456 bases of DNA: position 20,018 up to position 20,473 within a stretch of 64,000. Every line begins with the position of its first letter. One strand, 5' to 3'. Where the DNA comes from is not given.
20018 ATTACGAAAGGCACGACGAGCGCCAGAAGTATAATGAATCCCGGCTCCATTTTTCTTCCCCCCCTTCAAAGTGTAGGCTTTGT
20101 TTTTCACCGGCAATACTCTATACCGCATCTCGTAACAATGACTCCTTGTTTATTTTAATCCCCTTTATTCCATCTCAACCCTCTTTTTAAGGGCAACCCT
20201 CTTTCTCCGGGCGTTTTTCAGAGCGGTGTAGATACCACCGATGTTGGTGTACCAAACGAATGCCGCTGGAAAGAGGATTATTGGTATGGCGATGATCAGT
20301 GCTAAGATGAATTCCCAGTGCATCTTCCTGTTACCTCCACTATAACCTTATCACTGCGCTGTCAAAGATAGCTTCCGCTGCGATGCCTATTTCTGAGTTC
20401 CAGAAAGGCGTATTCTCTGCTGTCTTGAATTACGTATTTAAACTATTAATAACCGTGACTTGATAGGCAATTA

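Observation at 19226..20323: Tandem array of five unannotated, paralogous single-TM micro-protein genes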

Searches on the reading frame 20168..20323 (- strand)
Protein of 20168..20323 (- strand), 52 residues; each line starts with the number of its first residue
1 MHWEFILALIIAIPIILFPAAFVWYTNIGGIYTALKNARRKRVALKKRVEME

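Call 3: search_protein_families(library=pfam, max_evalue=10, proteins=[window:20168-20323:-])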
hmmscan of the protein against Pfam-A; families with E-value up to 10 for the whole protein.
seq(52 aa): 0 families

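Call 4: search_protein_families(library=ncbifam, max_evalue=10, proteins=[window:20168-20323:-])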
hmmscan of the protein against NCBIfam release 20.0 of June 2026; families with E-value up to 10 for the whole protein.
seq(52 aa): 1 family
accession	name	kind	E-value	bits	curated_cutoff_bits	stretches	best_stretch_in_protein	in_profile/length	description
NF041647.1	ABC_perm_CPBP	equivalog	0.025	13.3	435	1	7-49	23-65/636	ABC transporter permease subunit/CPBP intramembrane protease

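Call 9: find_homologous_proteins(query=A1, max_evalue=0.01)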
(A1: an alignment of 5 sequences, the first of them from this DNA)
Query A1 (5 sequences) (52 aa, profile of the alignment): 475 proteins with E <= 0.01 among 505 candidates; the best 120 are listed.
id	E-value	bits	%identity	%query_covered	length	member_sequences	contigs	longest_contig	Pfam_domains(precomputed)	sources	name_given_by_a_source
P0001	6.2e-24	101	29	81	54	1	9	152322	-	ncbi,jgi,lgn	-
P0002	2.5e-22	96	100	100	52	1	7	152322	-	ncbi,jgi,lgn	-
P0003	8.0e-20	88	83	100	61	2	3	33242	-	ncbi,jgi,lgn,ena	-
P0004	1.9e-19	87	77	100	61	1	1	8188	-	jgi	jgi:hypothetical protein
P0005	2.3e-19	87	51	67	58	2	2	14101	-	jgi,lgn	-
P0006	2.8e-19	86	83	100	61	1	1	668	-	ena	-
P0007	4.1e-19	86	79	100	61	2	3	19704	-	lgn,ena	-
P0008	4.7e-19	86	26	96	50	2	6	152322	-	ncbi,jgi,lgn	-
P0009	4.9e-19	86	77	67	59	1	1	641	-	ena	-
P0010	6.7e-19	85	86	69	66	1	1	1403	-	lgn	-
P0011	8.4e-19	85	69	98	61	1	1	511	-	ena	-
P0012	9.3e-19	85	67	98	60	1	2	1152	-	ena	-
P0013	9.6e-19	85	65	98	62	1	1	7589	-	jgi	-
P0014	9.8e-19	85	83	100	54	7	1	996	-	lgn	-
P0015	2.0e-18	84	83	100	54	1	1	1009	-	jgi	-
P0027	9.9e-18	81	84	62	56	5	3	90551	-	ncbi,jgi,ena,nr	ncbi:MAG TPA: hypothetical protein G4O09_05735 [Dehalococcoidia bacterium]|nr:hypothetical protein [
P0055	3.5e-17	80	78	71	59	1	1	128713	-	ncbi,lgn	-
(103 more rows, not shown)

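Call 11: find_encoding_contigs(protein=P0027, flank=8000, max_places=4)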
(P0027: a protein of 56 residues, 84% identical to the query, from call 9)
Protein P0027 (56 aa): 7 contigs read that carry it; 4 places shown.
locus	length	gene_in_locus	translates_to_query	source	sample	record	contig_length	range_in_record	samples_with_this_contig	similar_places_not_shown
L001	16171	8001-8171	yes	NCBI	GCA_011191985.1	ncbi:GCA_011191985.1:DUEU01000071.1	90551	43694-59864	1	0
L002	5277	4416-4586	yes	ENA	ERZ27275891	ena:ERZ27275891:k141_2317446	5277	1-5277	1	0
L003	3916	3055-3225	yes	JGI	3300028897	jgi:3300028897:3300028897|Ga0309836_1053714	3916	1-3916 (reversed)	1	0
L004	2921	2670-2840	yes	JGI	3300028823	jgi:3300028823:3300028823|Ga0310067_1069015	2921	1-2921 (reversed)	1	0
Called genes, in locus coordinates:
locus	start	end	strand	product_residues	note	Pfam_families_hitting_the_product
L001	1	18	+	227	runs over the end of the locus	PF18306:LDcluster4, PF03641:Lysine_decarbox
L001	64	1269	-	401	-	PF13183:Fer4_8 (weak), PF02754:CCG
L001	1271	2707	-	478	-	PF01565:FAD_binding_4, PF02913:FAD-oxidase_C (faint)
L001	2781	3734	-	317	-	PF12641:Flavodoxin_3, PF12724:Flavodoxin_5, PF12838:Fer4_7 (faint)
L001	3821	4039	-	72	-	PF13237:Fer4_10 (weak), PF00037:Fer4, PF12837:Fer4_6 (weak), PF14697:Fer4_21 (faint), PF12838:Fer4_7 (weak), PF13187:Fer4_9 (weak)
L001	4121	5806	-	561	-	PF00890:FAD_binding_2, PF01266:DAO (weak), PF03486:HI0933_like (weak), PF07992:Pyr_redox_2 (weak), PF12831:FAD_oxidored (weak), PF02910:Succ_DH_flav_C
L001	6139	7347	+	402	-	PF13433:Peripla_BP_5, PF13458:Peripla_BP_6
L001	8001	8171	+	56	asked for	-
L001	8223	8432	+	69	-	-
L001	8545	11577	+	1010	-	-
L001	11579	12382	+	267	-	-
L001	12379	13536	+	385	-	PF03916:NrfD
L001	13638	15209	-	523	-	PF07705:CARDB (faint), PF00963:Cohesin (weak), PF00041:fn3 (weak), PF16656:Pur_ac_phosph_N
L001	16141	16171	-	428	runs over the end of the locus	PF07690:MFS_1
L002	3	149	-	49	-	?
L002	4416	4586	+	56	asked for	-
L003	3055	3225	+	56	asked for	-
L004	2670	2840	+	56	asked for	-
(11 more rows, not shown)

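Call 12: find_encoding_contigs(protein=P0055, flank=8000, max_places=3)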
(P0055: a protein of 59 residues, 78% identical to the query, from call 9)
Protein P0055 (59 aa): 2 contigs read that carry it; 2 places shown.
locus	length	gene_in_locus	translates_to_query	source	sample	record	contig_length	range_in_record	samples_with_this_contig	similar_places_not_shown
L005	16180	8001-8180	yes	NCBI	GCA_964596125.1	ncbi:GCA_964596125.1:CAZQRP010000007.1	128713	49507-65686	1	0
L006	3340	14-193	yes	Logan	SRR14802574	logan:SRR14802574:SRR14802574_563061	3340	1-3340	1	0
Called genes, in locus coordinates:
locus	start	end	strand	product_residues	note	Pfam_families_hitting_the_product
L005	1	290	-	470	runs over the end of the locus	PF13230:GATase_4 (weak), PF13522:GATase_6, PF13537:GATase_7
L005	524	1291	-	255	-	PF02129:Peptidase_S15, PF20434:BD-FAE, PF00561:Abhydrolase_1, PF12146:Hydrolase_4 (weak), PF12697:Abhydrolase_6 (weak), PF00326:Peptidase_S9, PF08840:BAAT_C (weak)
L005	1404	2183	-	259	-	PF01479:S4, PF01728:FtsJ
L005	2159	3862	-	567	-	PF02310:B12-binding, PF04055:Radical_SAM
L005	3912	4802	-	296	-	PF01040:UbiA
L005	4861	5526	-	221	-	PF02080:TrkA_C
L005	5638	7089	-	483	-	PF00989:PAS, PF13188:PAS_8, PF08448:PAS_4, PF13426:PAS_9, PF08447:PAS_3 (weak), PF07730:HisKA_3, PF02518:HATPase_c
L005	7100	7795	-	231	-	PF00072:Response_reg, PF00196:GerE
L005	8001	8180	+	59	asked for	-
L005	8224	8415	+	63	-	-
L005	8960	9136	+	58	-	-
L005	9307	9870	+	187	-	PF12838:Fer4_7 (weak), PF13183:Fer4_8, PF13187:Fer4_9, PF13534:Fer4_17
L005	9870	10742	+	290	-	PF02754:CCG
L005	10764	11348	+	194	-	PF07992:Pyr_redox_2 (weak), PF00890:FAD_binding_2, PF01266:DAO (weak), PF12831:FAD_oxidored, PF13450:NAD_binding_8 (weak)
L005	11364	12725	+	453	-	PF13484:Fer4_16 (faint), PF00037:Fer4 (weak), PF12797:Fer4_2 (weak), PF14697:Fer4_21, PF12838:Fer4_7, PF13187:Fer4_9, PF12837:Fer4_6 (weak), PF00037:Fer4 (weak), +2 more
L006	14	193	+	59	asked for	-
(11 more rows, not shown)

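Call 13: find_encoding_contigs(protein=P0002, flank=10000, max_places=6)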
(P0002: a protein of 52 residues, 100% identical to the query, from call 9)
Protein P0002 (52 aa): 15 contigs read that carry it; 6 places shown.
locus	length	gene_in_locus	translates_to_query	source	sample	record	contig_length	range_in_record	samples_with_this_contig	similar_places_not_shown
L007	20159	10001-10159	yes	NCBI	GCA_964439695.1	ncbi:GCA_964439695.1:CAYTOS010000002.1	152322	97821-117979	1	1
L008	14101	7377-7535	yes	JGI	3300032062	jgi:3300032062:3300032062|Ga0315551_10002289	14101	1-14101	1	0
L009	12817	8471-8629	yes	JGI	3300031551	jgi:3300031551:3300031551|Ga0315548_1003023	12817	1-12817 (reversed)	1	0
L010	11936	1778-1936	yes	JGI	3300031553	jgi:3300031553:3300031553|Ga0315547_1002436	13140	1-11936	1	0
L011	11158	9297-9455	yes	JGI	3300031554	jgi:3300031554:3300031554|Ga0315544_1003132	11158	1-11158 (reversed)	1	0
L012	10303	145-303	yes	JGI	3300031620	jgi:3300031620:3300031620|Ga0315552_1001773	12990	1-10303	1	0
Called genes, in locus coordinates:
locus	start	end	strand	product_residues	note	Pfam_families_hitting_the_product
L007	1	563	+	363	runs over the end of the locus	PF00923:TAL_FSA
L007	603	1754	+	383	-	PF02746:MR_MLE_N, PF13378:MR_MLE_C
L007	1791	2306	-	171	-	PF12802:MarR_2 (weak), PF13404:HTH_AsnC-type, PF13412:HTH_24, PF08220:HTH_DeoR (weak), PF08279:HTH_11, PF12840:HTH_20 (weak), PF01037:AsnC_trans_reg, PF22482:AsnC_trans_reg_3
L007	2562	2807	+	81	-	PF14697:Fer4_21 (faint), PF25160:LdpA_Fe-S-bd (faint), PF12797:Fer4_2 (weak), PF12837:Fer4_6 (faint), PF13237:Fer4_10, PF00037:Fer4 (weak), PF12838:Fer4_7, PF13187:Fer4_9 (weak), +2 more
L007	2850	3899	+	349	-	PF01855:POR_N, PF02780:Transketolase_C (faint), PF17147:PFOR_II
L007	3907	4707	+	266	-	PF02775:TPP_enzyme_C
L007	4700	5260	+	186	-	PF01558:POR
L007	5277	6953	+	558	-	PF01642:MM_CoA_mutase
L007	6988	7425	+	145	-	PF02310:B12-binding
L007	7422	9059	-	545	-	PF01590:GAF, PF13185:GAF_2, PF13492:GAF_3, PF07730:HisKA_3, PF02518:HATPase_c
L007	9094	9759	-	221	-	PF00072:Response_reg, PF00196:GerE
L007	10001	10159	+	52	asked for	-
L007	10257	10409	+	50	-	-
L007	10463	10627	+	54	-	-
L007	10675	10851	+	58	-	-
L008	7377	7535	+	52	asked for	-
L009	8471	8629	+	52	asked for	-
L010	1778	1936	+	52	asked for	-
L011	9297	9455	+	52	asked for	-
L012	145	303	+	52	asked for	-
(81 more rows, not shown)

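Call 25: find_related_loci(query=A3, collection=genome_contigs, flank=10000)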
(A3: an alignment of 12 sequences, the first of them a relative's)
Query A3 (52 aa) in genome_contigs; peptide patterns used: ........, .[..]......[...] (x = any residue, [..] = any of these).
200 stretches matched a pattern; 118 encode a relative of the query (tblastn E <= 1e-3); the best 80 are kept; 79 distinct loci.
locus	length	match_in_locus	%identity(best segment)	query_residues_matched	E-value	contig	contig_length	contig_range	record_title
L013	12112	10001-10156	83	1-52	5e-25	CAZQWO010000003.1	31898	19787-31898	MAG TPA_asm: uncultured Dehalococcoidaceae bacterium isolate binchicken_co332_95 genome assembly, contig: NODE_143_lengt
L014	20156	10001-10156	85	1-52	9e-25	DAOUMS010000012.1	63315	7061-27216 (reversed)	MAG TPA_asm: Dehalococcoidales bacterium isolate W92_256 k127_469798, whole genome shotgun sequence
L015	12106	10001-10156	81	1-52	2e-24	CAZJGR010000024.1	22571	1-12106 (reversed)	MAG TPA_asm: uncultured Dehalococcoidaceae bacterium isolate binchicken_co376_99 genome assembly, contig: NODE_2070_leng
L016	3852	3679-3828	70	1-50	4e-21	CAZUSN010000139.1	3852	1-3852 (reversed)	MAG TPA_asm: uncultured Dehalococcoidaceae bacterium isolate binchicken_co124_334 genome assembly, contig: NODE_30214_le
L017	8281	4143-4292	78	1-50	6e-21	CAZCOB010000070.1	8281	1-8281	MAG TPA_asm: uncultured Dehalococcoidaceae bacterium isolate binchicken_co100_344 genome assembly, contig: NODE_13999_le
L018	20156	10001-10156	73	1-52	2e-20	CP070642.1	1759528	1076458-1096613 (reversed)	MAG: Chloroflexota bacterium isolate bin905 chromosome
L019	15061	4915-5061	71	1-49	2e-20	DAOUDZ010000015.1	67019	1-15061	MAG TPA_asm: Dehalococcoidales bacterium isolate N2_89 k133_1784854, whole genome shotgun sequence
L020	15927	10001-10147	71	1-49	3e-20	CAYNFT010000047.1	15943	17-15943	MAG TPA_asm: uncultured Dehalococcoidales bacterium isolate binchicken_co89_477 genome assembly, contig: NODE_6770_lengt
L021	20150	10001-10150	68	1-50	4e-20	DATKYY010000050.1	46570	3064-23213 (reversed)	MAG TPA_asm: Dehalococcoidales bacterium isolate SMAG_U14231 k141_805680, whole genome shotgun sequence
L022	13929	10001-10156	69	1-52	6e-20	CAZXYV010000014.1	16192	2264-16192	MAG TPA_asm: uncultured Dehalococcoidaceae bacterium isolate binchicken_co300_17 genome assembly, contig: NODE_1897_leng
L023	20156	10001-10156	65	1-52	7e-20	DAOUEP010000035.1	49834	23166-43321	MAG TPA_asm: Dehalococcoidales bacterium isolate N6_293 k139_1574801, whole genome shotgun sequence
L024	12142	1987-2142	67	1-52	9e-20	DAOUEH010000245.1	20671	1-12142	MAG TPA_asm: Dehalococcoidales bacterium isolate N5_259 k139_1161202, whole genome shotgun sequence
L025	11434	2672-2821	66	1-50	9e-20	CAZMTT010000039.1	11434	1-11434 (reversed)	MAG TPA_asm: uncultured Dehalococcoidales bacterium isolate binchicken_co89_139 genome assembly, contig: NODE_11281_leng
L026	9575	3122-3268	67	1-49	1e-19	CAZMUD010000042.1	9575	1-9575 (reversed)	MAG TPA_asm: uncultured Dehalococcoidales bacterium isolate binchicken_co196_370 genome assembly, contig: NODE_9378_leng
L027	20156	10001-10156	63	1-52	1e-19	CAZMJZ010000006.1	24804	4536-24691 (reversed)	MAG TPA_asm: uncultured Dehalococcoidales bacterium isolate binchicken_co34_217 genome assembly, contig: NODE_3044_lengt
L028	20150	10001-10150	66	1-50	2e-19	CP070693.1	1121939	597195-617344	MAG: Dehalococcoidia bacterium isolate bin61 chromosome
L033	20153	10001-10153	67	1-51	7e-19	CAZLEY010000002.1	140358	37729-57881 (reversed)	MAG TPA_asm: uncultured Dehalococcoidaceae bacterium isolate binchicken_co228_510 genome assembly, contig: NODE_36_lengt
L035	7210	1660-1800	68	1-47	2e-18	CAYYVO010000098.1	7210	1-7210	MAG TPA_asm: uncultured Dehalococcoidaceae bacterium isolate SRP068000_co4_481 genome assembly, contig: NODE_18975_lengt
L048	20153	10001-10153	63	1-51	2e-17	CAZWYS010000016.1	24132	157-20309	MAG TPA_asm: uncultured Dehalococcoidaceae bacterium isolate SRP214966_co5_332 genome assembly, contig: NODE_1522_length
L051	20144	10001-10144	63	1-48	5e-18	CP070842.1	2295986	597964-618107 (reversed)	MAG: Dehalococcoidales bacterium isolate bin10 chromosome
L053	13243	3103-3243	64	1-47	4e-17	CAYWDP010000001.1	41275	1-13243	MAG TPA_asm: uncultured Dehalococcoidia bacterium isolate SRP239594_co1_65 genome assembly, contig: NODE_176_length_4127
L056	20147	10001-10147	57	1-49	4e-17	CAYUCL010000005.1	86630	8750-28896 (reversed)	MAG TPA_asm: uncultured Dehalococcoidales bacterium isolate binchicken_co262_239 genome assembly, contig: NODE_164_lengt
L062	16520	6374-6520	61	1-49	1e-16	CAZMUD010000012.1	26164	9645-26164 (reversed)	MAG TPA_asm: uncultured Dehalococcoidales bacterium isolate binchicken_co196_370 genome assembly, contig: NODE_2193_leng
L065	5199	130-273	56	1-48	2e-16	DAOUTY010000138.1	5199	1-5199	MAG TPA_asm: Chloroflexota bacterium isolate CSMAG_809 CSMAG_809_k141_713833_length_5199_cov_99.0000, whole genome shotg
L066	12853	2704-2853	58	1-50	2e-16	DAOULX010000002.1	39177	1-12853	MAG TPA_asm: Dehalococcoidales bacterium isolate W31_63 k127_950177, whole genome shotgun sequence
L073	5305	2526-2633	78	1-36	2e-15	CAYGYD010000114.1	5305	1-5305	MAG TPA_asm: uncultured Dehalococcoidales bacterium isolate ERP119294_co4_27 genome assembly, contig: NODE_20505_length_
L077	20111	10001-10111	78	1-37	2e-15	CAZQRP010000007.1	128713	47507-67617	MAG TPA_asm: uncultured Dehalococcoidales bacterium isolate binchicken_co178_251 genome assembly, contig: NODE_258_lengt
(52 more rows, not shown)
